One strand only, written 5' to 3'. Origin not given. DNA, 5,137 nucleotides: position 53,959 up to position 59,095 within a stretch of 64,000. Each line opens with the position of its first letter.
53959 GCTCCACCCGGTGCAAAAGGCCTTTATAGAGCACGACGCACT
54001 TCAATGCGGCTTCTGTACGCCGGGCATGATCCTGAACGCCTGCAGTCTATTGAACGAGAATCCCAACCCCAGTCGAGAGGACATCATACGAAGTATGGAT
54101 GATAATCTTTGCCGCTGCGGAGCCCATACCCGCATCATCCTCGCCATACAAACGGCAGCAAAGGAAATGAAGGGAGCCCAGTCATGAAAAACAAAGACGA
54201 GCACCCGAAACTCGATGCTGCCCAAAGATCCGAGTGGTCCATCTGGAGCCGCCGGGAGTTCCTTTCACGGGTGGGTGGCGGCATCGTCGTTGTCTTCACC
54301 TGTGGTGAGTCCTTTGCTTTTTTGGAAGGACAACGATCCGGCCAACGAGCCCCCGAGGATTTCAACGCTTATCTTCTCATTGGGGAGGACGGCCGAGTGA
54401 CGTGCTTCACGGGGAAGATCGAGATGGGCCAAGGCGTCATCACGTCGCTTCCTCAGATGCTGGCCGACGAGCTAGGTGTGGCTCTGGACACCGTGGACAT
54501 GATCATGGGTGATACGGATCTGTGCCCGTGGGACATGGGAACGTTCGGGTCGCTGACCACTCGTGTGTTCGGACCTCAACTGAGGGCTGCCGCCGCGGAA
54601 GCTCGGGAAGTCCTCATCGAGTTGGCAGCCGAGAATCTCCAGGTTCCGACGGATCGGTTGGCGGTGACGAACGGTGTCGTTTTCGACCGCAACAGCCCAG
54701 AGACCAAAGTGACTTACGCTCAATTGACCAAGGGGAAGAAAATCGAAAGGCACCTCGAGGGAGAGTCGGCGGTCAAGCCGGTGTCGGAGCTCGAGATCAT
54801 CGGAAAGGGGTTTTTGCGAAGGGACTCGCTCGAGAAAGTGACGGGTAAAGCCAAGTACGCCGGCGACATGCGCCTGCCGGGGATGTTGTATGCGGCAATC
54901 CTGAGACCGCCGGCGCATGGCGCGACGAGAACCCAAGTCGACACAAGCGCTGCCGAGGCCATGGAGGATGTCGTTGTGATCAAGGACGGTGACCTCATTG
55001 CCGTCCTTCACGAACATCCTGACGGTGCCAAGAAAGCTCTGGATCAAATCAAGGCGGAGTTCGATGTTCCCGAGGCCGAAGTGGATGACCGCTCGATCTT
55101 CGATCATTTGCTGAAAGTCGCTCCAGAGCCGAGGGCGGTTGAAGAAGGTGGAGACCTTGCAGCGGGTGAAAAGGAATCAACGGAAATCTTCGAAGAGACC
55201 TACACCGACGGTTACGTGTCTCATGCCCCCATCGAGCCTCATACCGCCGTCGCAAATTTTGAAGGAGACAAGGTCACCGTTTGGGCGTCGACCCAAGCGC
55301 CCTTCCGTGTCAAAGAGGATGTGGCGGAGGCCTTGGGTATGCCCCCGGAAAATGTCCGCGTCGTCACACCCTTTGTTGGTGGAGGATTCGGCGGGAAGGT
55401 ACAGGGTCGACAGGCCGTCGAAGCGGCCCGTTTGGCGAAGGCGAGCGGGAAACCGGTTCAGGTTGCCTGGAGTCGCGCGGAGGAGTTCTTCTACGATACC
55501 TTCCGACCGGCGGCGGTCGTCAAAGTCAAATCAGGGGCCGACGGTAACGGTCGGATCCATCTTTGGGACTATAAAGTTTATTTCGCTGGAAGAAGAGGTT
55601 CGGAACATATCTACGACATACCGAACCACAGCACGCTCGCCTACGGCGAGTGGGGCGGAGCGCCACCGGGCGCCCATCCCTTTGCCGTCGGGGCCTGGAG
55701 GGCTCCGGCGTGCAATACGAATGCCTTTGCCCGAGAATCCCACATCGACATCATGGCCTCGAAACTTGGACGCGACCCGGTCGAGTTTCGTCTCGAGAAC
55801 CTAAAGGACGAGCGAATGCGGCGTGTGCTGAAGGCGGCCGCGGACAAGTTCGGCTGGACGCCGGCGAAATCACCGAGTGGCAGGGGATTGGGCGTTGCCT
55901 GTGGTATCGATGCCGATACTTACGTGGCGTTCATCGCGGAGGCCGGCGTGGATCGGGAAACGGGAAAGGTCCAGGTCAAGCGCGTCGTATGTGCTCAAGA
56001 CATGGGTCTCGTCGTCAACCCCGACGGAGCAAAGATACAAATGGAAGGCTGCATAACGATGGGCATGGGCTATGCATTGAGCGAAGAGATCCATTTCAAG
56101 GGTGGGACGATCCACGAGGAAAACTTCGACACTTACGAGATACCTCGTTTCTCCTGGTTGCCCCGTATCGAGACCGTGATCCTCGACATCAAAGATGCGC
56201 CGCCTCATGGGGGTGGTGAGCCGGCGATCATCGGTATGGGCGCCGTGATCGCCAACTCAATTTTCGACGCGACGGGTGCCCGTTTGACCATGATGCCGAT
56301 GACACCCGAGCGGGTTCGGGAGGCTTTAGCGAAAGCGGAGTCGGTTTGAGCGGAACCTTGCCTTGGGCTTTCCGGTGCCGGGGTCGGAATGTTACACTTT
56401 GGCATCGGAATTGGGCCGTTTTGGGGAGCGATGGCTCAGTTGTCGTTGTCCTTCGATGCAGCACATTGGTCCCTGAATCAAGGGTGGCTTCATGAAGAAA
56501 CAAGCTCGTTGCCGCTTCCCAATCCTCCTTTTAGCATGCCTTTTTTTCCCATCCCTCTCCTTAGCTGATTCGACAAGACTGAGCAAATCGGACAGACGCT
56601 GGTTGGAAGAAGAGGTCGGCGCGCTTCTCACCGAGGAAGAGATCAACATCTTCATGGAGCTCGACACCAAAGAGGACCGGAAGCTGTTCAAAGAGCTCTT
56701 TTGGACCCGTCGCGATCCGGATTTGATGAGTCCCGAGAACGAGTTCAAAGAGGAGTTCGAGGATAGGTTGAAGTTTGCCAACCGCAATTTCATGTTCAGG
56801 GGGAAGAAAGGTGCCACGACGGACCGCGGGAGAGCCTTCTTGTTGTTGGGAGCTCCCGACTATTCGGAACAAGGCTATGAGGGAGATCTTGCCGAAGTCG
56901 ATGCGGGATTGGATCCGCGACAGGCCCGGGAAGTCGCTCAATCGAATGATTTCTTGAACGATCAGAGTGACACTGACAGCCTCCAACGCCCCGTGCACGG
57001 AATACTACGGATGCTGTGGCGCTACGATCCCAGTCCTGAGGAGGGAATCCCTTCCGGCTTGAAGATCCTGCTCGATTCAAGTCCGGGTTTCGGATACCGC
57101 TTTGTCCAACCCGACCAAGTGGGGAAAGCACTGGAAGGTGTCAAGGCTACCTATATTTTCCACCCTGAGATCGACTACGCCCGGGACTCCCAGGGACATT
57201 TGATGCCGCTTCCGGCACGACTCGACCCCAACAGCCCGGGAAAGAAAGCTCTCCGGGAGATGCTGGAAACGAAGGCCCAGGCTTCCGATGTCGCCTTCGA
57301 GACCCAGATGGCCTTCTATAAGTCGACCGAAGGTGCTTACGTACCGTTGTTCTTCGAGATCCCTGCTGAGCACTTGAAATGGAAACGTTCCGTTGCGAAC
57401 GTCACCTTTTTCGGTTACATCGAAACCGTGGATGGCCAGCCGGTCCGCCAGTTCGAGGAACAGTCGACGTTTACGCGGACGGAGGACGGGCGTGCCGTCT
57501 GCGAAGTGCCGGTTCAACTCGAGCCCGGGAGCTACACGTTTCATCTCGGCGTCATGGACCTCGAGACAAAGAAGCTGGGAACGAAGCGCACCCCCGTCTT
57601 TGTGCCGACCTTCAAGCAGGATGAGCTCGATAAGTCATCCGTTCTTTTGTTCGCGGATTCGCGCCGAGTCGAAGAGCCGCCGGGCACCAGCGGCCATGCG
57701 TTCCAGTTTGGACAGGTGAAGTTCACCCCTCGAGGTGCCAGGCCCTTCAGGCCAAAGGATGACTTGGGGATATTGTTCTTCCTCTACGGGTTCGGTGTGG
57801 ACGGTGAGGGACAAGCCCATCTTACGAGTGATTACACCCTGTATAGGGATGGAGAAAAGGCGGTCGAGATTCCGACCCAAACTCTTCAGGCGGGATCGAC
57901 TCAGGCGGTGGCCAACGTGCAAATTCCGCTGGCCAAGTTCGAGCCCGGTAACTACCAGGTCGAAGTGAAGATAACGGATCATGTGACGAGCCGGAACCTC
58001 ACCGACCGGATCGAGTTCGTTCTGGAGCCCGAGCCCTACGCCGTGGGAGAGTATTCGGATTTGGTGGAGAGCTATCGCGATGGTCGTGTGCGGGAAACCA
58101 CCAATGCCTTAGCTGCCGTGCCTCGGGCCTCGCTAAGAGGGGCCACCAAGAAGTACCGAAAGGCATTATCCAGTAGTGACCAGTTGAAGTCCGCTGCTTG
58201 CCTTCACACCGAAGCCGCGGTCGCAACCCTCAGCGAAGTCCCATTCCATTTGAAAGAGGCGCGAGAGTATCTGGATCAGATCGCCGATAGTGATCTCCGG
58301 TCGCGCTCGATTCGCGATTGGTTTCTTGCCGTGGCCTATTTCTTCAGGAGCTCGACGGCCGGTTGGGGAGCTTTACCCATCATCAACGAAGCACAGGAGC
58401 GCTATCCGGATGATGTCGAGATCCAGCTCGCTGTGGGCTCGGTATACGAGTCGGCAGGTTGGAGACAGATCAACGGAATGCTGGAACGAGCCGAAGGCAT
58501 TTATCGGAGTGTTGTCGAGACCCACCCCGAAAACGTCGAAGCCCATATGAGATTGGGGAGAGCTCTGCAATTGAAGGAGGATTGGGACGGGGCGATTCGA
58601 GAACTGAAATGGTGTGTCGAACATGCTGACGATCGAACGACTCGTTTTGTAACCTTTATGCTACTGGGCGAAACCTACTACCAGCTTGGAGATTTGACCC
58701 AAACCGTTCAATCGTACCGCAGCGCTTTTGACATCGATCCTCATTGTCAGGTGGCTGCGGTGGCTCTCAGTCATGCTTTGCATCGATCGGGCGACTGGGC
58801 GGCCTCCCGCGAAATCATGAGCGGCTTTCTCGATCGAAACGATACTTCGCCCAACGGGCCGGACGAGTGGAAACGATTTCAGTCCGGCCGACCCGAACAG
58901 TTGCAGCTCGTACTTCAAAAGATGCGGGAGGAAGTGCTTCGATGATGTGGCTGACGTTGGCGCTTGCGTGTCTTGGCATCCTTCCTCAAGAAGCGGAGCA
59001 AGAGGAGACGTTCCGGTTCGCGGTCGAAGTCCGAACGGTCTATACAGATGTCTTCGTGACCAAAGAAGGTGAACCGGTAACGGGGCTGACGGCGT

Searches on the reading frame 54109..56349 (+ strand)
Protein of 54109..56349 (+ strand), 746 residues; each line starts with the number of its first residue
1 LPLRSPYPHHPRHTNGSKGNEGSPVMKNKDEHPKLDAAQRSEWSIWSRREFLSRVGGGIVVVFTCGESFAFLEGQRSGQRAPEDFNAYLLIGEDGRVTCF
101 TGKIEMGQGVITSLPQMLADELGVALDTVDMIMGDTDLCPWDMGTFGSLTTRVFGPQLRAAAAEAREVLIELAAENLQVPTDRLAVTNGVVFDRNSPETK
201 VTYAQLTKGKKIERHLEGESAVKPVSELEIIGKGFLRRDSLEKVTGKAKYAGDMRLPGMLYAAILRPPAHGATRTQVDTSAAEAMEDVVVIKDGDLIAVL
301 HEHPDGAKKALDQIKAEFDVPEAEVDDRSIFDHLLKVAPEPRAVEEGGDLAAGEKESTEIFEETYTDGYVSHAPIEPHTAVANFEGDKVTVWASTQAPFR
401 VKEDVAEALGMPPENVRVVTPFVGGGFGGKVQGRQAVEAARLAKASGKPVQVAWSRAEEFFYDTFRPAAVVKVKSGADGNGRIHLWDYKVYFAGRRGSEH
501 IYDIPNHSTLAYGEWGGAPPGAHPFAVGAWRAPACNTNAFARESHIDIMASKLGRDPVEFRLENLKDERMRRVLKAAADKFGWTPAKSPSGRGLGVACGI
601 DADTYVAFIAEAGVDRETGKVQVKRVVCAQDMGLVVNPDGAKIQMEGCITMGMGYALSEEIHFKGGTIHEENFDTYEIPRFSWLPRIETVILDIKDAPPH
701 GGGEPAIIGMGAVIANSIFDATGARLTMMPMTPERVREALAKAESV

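Call 37: search_protein_families(library=pfam, proteins=[window:54109-56349:+], max_evalue=0.0001)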
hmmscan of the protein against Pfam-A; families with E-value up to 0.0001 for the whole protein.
window:54109-56349:+ (746 aa): 3 families
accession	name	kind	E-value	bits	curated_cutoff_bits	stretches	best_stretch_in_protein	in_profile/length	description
PF20256.3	MoCoBD_2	-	6.3e-53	180.5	27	2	38-216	9-177/283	Molybdopterin cofactor-binding domain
PF02738.23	MoCoBD_1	-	3.4e-45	154.5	27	1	346-492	14-163/244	Molybdopterin cofactor-binding domain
PF01315.27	Ald_Xan_dh_C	-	1.1e-05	26.2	31.3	1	245-295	1-51/110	Aldehyde oxidase and xanthine dehydrogenase, a/b hammerhead domain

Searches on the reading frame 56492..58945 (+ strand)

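Call 37: search_protein_families(library=pfam, proteins=[window:56492-58945:+], max_evalue=0.0001)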
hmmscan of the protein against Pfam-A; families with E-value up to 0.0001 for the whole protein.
window:56492-58945:+ (817 aa): 8 families
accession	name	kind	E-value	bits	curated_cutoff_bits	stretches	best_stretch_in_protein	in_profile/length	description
PF14559.12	TPR_19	-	2.1e-11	44.4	25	0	662-706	5-49/68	Tetratricopeptide repeat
PF13428.12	TPR_14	-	3.4e-09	36.9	23.5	0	661-691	14-44/44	Tetratricopeptide repeat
PF13432.12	TPR_16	-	3.1e-08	34.3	32.7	0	664-704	13-52/65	Tetratricopeptide repeat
PF23914.1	TPR_CcmH_CycH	-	3e-06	27.6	42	0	722-771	53-102/158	Cytochrome c-type biogenesis protein H TPR domain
PF00515.34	TPR_1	-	1.2e-05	25.4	27.8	0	722-752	4-34/34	Tetratricopeptide repeat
PF07719.23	TPR_2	-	2.3e-05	24.6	27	0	683-705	2-24/34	Tetratricopeptide repeat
PF13414.12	TPR_11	-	2.4e-05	24.4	26.8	0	726-750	1-25/42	TPR repeat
PF13174.12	TPR_6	-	0.0001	23.2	26.3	0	723-745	4-26/33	Tetratricopeptide repeat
